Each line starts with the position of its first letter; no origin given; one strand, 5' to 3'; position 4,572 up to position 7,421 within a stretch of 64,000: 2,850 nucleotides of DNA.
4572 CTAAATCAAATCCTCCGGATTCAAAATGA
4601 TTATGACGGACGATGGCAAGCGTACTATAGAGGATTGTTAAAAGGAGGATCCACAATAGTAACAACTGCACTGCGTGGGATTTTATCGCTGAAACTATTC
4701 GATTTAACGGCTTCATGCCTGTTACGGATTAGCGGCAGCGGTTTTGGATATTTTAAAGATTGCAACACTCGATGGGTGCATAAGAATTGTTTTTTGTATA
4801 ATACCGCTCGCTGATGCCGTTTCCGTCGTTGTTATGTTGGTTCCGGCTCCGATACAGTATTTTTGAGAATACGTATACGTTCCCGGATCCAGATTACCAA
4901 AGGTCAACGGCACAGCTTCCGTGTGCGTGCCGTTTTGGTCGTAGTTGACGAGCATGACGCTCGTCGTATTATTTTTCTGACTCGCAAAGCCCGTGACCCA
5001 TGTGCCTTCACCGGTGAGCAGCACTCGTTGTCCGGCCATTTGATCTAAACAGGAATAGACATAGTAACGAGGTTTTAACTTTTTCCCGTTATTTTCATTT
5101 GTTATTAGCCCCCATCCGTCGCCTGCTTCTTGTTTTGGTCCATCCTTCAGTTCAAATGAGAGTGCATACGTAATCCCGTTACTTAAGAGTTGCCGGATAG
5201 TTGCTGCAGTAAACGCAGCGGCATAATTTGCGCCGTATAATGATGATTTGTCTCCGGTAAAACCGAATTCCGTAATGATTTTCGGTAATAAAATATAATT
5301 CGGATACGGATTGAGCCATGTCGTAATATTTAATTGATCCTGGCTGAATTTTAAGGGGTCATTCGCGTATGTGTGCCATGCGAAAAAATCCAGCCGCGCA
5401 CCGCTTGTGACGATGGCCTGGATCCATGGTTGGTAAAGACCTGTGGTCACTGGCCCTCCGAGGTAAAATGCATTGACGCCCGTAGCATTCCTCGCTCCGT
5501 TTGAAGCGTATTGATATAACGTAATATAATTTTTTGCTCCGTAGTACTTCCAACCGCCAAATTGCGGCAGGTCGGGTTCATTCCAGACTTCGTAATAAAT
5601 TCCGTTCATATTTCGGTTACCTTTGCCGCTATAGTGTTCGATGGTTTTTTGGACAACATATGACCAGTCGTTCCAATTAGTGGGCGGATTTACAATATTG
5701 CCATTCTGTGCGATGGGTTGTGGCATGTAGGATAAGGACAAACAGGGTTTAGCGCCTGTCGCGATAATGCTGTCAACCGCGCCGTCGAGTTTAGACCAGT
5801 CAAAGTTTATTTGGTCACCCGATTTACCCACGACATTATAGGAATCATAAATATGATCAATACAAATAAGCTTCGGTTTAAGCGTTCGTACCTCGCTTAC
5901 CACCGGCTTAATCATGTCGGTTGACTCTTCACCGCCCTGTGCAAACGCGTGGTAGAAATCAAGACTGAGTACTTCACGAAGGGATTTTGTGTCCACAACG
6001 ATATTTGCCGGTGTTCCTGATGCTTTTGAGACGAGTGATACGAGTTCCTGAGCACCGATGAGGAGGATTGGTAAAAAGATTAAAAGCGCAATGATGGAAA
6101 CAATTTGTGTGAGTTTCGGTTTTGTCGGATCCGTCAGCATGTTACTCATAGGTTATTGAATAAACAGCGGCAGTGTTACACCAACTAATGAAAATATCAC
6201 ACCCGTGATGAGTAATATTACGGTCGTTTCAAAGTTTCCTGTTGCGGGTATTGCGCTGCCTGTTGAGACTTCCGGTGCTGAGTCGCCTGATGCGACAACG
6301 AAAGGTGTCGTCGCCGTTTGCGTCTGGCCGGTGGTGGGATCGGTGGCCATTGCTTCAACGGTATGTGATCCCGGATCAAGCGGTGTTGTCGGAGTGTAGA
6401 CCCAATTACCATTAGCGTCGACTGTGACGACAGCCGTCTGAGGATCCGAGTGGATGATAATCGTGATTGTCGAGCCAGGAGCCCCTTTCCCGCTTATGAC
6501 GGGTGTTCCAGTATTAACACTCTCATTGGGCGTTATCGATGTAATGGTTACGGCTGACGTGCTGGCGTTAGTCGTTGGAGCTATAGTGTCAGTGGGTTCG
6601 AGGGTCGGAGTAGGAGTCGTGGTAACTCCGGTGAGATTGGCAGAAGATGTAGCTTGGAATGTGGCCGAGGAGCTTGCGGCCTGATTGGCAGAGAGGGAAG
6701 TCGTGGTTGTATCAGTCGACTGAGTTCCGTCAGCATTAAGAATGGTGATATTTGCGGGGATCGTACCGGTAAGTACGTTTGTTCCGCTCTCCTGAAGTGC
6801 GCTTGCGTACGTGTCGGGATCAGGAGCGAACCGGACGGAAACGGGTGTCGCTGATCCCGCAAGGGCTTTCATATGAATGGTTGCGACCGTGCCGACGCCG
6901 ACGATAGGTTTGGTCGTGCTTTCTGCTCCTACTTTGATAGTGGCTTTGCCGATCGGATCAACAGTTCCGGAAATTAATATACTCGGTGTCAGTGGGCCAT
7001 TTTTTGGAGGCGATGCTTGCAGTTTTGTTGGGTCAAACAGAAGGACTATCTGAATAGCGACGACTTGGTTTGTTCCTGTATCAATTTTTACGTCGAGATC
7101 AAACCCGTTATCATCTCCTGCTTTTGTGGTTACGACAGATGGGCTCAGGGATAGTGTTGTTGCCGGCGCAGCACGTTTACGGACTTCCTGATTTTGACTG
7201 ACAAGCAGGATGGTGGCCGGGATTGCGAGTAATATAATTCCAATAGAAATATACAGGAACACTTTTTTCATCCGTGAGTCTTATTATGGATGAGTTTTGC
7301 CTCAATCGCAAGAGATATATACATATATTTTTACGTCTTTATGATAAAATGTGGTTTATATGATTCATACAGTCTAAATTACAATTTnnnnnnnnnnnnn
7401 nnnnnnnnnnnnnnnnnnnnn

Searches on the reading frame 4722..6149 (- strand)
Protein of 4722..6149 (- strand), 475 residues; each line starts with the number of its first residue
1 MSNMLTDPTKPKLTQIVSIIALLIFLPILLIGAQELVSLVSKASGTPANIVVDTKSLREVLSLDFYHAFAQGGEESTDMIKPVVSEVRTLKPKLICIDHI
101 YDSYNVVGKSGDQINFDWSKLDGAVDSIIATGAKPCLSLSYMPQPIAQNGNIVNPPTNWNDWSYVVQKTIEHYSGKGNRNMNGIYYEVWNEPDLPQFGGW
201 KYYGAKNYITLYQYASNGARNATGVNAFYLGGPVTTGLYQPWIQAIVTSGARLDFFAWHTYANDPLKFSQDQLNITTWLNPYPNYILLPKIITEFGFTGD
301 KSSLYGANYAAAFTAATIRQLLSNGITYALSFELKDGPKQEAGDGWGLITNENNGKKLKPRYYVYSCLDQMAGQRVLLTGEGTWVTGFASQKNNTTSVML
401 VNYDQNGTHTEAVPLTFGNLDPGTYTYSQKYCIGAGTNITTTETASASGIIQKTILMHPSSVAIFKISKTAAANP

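Call 59: search_protein_families(library=pfam, proteins=[window:4722-6149:-], max_evalue=0.001)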
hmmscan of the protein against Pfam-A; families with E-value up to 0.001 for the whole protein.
window:4722-6149:- (475 aa): 1 family
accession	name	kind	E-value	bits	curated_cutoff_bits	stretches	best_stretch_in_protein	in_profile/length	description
PF01229.23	Glyco_hydro_39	-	6.9e-18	65.1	26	1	104-264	61-229/472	Glycosyl hydrolases family 39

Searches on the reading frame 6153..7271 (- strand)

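Call 59: search_protein_families(library=pfam, proteins=[window:6153-7271:-], max_evalue=0.001)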
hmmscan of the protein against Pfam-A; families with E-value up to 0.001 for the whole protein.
window:6153-7271:- (372 aa): 2 families
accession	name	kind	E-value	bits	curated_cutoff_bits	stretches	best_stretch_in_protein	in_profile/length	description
PF19077.6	Big_13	-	8.9e-09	36.2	27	1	243-326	14-100/102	Bacterial Ig-like domain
PF17936.7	Big_6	-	1.3e-05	25.8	27.6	1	249-321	7-78/83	Bacterial Ig domain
